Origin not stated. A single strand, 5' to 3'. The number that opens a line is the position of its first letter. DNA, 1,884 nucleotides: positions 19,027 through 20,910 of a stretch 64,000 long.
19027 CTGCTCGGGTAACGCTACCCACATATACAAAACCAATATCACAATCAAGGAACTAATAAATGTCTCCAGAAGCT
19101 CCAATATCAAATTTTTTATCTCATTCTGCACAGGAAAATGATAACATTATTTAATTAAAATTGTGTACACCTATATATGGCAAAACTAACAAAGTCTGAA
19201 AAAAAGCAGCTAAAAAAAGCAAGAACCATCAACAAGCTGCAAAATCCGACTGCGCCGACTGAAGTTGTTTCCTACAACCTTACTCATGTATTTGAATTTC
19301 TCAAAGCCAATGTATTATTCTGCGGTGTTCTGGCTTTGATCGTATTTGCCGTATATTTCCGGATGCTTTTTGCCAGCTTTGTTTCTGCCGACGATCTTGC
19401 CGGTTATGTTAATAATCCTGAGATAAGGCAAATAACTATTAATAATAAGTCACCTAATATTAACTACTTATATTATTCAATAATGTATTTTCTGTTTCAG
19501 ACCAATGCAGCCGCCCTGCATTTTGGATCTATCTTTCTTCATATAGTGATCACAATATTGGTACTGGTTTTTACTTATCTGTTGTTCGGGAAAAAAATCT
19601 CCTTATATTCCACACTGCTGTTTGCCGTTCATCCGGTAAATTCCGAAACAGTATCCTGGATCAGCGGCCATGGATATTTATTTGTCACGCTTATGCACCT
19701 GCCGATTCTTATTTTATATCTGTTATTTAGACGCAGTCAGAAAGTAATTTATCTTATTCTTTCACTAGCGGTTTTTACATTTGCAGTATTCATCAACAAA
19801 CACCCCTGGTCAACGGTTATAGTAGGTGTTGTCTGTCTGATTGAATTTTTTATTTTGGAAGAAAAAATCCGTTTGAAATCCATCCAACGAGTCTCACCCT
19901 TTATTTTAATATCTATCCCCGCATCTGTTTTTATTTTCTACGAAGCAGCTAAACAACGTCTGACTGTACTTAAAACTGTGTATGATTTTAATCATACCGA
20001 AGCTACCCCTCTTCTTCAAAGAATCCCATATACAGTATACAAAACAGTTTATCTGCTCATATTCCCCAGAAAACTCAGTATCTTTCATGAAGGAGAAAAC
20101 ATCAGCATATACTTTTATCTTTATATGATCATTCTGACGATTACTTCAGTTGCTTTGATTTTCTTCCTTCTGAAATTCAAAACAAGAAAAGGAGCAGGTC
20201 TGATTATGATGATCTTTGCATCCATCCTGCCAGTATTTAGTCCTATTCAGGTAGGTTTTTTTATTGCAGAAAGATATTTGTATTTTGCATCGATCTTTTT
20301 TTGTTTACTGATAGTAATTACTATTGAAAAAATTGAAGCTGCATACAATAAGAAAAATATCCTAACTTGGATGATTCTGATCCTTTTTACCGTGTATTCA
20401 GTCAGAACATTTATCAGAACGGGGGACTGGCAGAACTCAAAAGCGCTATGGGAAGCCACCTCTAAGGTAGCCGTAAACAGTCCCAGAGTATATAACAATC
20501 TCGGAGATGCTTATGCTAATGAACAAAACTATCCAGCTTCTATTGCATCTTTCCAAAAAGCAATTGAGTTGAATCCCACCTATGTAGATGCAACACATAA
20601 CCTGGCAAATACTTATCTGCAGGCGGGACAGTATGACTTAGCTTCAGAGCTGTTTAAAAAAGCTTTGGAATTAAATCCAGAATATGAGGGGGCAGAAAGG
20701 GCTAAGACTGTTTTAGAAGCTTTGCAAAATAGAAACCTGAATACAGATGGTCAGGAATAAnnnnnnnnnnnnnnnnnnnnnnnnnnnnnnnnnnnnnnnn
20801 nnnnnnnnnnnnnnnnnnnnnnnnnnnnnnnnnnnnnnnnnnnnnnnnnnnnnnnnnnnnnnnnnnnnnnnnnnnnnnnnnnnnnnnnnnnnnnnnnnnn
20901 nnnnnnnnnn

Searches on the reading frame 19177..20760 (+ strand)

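Call 52: search_protein_families(library=pfam, proteins=[window:19177-20760:+], max_evalue=0.00001)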
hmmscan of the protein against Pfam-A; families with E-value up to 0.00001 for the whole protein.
window:19177-20760:+ (527 aa): 11 families
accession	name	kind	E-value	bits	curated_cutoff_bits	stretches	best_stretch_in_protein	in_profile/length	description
PF00515.34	TPR_1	-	8.3e-19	67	27.8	2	474-503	5-34/34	Tetratricopeptide repeat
PF07719.23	TPR_2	-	5.4e-17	60.9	27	2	473-503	4-34/34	Tetratricopeptide repeat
PF13181.12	TPR_8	-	3.3e-15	55.3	25.7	2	437-468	2-33/34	Tetratricopeptide repeat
PF13424.12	TPR_12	-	7.6e-12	45.7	30.1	1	437-499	4-74/77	Tetratricopeptide repeat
PF13431.12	TPR_17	-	1e-11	44.6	24.4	1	459-489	2-32/34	Tetratricopeptide repeat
PF13414.12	TPR_11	-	1.8e-11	44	26.8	1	443-484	1-42/42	TPR repeat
PF13432.12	TPR_16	-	1.9e-10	41.4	32.7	0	410-468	5-63/65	Tetratricopeptide repeat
PF14559.12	TPR_19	-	1.2e-08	35.6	25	1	449-502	4-57/68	Tetratricopeptide repeat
PF13176.12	TPR_7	-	2.8e-08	33.7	27.9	0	473-504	2-33/36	Tetratricopeptide repeat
PF13374.12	TPR_10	-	6.6e-08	32.8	27.5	0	472-499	4-31/42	Tetratricopeptide repeat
PF13428.12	TPR_14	-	1.6e-07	31.8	23.5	0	471-506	2-37/44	Tetratricopeptide repeat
